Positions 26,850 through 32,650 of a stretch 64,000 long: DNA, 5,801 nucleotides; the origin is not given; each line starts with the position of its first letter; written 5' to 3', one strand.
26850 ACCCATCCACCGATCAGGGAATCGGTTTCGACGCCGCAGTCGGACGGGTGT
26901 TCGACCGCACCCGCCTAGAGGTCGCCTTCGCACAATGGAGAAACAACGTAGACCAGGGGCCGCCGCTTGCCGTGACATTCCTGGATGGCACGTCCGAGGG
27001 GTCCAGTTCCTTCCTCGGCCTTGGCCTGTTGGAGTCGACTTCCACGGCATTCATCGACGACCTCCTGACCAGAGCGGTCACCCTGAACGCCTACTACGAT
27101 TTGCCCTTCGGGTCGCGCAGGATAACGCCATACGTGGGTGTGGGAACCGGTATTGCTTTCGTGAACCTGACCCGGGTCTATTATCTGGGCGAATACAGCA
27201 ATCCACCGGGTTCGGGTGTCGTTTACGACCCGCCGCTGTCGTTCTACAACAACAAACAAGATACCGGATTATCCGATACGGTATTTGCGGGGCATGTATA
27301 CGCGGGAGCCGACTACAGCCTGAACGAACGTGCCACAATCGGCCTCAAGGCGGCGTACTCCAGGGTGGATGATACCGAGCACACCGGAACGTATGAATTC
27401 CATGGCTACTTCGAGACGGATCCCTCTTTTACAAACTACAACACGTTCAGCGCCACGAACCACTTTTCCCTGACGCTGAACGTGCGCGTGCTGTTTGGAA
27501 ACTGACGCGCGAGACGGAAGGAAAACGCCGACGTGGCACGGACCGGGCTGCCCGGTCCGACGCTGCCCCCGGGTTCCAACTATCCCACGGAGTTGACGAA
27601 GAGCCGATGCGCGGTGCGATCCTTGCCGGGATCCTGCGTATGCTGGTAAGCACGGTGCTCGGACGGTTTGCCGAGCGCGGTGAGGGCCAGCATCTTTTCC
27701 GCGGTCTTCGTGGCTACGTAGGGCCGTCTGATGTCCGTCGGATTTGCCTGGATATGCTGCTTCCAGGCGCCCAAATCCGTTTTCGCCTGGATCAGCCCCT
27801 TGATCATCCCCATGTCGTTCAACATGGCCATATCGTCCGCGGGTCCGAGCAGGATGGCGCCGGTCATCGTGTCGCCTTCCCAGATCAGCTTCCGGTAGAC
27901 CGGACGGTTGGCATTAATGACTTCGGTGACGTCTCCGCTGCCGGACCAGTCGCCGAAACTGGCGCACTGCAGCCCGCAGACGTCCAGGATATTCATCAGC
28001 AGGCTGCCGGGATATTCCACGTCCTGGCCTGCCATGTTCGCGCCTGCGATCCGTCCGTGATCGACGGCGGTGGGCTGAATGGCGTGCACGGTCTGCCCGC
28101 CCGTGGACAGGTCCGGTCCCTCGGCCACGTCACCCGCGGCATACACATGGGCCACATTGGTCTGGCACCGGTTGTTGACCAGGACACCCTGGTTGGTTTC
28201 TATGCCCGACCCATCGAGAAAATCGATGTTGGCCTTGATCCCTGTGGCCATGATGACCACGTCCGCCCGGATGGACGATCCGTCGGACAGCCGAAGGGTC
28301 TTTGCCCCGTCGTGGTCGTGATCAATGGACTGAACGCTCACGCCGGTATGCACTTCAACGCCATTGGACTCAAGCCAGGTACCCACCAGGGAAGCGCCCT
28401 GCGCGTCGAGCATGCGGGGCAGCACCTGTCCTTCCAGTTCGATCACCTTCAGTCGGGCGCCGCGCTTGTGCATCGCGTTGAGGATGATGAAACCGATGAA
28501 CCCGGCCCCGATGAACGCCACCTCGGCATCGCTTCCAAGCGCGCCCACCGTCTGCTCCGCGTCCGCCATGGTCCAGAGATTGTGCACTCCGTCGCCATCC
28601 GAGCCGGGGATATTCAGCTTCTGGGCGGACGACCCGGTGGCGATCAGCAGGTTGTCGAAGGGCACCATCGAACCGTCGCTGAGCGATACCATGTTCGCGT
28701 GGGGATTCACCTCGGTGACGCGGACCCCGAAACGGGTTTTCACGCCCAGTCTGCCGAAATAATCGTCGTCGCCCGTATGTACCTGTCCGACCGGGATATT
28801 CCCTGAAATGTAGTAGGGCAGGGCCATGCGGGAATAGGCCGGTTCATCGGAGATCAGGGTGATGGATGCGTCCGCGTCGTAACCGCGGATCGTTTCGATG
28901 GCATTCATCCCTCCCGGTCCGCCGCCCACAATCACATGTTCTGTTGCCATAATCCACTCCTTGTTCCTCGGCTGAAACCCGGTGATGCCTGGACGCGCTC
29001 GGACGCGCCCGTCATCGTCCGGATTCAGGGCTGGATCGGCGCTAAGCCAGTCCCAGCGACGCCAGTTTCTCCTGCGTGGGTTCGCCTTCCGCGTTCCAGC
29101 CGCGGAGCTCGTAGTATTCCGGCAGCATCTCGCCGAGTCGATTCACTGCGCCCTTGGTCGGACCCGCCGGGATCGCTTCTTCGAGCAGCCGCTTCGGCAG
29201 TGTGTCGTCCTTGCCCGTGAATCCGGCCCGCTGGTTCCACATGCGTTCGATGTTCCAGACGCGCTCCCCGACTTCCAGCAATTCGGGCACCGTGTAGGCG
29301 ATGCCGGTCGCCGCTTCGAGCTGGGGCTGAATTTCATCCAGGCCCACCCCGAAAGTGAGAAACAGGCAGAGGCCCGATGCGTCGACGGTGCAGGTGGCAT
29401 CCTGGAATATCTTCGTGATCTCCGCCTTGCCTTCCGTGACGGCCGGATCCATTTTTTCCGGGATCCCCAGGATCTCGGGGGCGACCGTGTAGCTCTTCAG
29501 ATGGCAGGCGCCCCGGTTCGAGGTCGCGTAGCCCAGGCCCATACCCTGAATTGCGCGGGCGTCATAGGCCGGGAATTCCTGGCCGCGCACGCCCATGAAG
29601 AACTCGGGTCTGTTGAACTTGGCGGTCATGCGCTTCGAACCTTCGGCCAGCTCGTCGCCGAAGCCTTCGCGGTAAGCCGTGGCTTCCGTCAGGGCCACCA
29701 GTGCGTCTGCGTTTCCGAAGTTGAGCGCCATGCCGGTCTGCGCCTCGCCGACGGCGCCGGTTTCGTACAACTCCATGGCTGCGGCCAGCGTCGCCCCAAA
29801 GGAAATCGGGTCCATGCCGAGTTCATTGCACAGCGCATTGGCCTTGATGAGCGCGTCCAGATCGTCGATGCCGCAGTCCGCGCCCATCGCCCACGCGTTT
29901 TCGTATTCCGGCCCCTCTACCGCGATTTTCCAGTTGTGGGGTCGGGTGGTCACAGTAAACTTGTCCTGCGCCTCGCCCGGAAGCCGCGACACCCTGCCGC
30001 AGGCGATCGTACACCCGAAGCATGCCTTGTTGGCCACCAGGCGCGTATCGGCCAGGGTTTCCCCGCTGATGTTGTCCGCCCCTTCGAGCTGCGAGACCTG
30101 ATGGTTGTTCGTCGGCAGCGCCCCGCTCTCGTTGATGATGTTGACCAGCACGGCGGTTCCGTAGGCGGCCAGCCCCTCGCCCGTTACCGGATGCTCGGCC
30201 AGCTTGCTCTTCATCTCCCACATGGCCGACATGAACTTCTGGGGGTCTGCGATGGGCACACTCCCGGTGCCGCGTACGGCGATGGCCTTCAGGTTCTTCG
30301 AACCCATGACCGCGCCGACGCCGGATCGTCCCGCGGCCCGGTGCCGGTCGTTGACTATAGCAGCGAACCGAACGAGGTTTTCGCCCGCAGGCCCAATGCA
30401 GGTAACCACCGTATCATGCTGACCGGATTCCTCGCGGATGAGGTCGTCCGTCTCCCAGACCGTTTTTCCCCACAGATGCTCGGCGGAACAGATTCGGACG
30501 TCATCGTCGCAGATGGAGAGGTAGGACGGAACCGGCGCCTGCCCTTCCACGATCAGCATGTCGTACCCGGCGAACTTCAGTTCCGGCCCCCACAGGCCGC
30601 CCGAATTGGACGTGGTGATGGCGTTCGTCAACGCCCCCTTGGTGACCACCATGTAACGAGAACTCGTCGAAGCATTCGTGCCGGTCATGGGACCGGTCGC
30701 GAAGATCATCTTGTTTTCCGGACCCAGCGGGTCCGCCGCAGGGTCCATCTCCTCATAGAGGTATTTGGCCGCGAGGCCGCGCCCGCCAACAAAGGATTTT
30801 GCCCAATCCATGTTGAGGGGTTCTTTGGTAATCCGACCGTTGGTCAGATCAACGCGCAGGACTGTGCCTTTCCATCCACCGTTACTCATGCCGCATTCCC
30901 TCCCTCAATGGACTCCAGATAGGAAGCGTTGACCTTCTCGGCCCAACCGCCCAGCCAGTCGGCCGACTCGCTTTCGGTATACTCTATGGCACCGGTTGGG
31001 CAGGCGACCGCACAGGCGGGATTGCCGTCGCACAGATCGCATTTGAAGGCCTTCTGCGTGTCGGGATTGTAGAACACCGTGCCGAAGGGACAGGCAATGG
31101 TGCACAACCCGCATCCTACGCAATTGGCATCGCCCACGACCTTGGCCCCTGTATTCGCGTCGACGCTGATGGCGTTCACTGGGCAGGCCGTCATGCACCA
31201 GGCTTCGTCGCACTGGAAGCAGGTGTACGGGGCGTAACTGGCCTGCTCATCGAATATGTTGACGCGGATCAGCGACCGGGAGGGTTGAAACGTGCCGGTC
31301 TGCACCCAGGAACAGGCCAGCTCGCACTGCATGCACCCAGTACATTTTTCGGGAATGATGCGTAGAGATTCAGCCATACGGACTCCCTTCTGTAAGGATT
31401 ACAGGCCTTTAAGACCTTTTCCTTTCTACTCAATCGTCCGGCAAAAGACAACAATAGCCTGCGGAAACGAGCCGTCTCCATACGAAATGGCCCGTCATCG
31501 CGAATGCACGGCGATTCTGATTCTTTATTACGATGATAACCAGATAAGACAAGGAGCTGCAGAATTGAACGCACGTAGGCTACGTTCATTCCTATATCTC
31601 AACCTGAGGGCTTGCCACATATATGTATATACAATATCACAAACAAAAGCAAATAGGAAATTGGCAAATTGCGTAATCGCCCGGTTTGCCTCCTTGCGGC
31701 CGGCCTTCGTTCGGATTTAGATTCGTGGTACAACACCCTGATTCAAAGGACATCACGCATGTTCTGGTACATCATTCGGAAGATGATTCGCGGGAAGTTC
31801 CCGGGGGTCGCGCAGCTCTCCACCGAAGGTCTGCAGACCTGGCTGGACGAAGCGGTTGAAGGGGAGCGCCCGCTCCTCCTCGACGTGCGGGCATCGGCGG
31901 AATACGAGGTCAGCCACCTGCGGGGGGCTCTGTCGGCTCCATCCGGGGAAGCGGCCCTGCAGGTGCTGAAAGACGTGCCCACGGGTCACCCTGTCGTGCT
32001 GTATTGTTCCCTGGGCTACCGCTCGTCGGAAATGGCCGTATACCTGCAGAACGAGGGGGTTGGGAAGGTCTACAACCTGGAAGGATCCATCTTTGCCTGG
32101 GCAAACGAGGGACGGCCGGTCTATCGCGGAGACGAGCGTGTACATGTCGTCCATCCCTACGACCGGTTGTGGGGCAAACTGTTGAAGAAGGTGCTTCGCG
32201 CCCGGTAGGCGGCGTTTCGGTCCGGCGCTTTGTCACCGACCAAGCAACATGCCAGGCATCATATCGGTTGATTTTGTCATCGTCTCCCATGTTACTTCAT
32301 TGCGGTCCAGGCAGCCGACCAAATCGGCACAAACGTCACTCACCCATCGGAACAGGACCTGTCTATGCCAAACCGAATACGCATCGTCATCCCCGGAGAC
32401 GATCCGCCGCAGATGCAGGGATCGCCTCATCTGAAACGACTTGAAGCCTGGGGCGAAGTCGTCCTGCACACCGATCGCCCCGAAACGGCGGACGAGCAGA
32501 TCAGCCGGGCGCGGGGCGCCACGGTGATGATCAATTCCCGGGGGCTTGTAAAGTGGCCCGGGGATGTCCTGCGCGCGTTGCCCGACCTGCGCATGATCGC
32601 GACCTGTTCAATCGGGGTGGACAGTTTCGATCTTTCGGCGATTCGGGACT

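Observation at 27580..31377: AorABC-like three-subunit tungsten aldehyde oxidoreductase operon in an organism that also encodes a caa3 oxidase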

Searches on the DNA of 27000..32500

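Call 30: search_rna_families(source=window, start=27000, end=32500, threshold=evalue, max_evalue=1)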
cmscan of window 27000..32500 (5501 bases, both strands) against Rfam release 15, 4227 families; matches with E-value up to 1: 0.
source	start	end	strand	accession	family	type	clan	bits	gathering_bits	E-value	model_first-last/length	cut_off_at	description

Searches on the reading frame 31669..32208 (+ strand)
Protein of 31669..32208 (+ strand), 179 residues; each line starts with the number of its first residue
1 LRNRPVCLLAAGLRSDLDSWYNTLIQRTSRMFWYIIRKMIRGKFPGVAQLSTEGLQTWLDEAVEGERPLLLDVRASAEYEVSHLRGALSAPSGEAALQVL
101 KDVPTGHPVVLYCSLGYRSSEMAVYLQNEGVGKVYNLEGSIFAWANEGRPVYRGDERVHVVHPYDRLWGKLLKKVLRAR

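Call 3: search_protein_families(library=pfam, proteins=[window:31669-32208:+])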
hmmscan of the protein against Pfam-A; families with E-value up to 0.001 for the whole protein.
window:31669-32208:+ (179 aa): 1 family
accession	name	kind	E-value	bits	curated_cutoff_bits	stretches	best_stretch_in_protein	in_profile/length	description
PF00581.25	Rhodanese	-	4.5e-16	59.6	22.2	1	56-146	2-101/102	Rhodanese-like domain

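Call 4: search_protein_families(library=ncbifam, proteins=[window:31669-32208:+])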
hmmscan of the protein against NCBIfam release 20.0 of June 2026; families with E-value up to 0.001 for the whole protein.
window:31669-32208:+ (179 aa): 10 families
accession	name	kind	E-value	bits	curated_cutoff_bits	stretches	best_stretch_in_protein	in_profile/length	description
NF045521.1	rhoda_near_glyco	subfamily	6.7e-29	100.5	145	1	66-174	30-139/144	rhodanese homology domain-containing protein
NF005902.0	PRK07878.1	equivalog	7.9e-12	44.8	647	1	51-147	290-384/392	adenylyltransferase/sulfurtransferase MoeZ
NF006444.0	PRK08762.1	equivalog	1.7e-11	43.4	449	1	66-153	28-116/387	molybdopterin-synthase adenylyltransferase MoeB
NF003703.0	PRK05320.1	equivalog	3.1e-09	36.9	331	1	49-155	111-225/280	sulfurtransferase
NF005646.0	PRK07411.1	equivalog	1.7e-08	34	633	1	48-147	282-382/390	molybdopterin-synthase adenylyltransferase MoeB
NF001133.1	PRK00142.1-1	equivalog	2.9e-08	33.6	170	1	60-147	114-206/229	oxygen-dependent tRNA uridine(34) hydroxylase TrhO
NF041203.1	rhodanese_LYCAU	equivalog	6.2e-08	32.4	115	1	48-151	21-123/126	rhodanese-related (seleno)protein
NF001195.0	PRK00162.1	equivalog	1.2e-07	31.9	102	1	65-147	18-99/108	thiosulfate sulfurtransferase GlpE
NF008750.0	PRK11784.1-2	equivalog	5.6e-05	22.4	241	0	61-91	9-39/346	tRNA 2-selenouridine(34) synthase MnmH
NF033833.0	rhodan_ChrE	equivalog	0.00011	22.1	120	1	63-151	14-104/108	rhodanese family chromate resistance protein ChrE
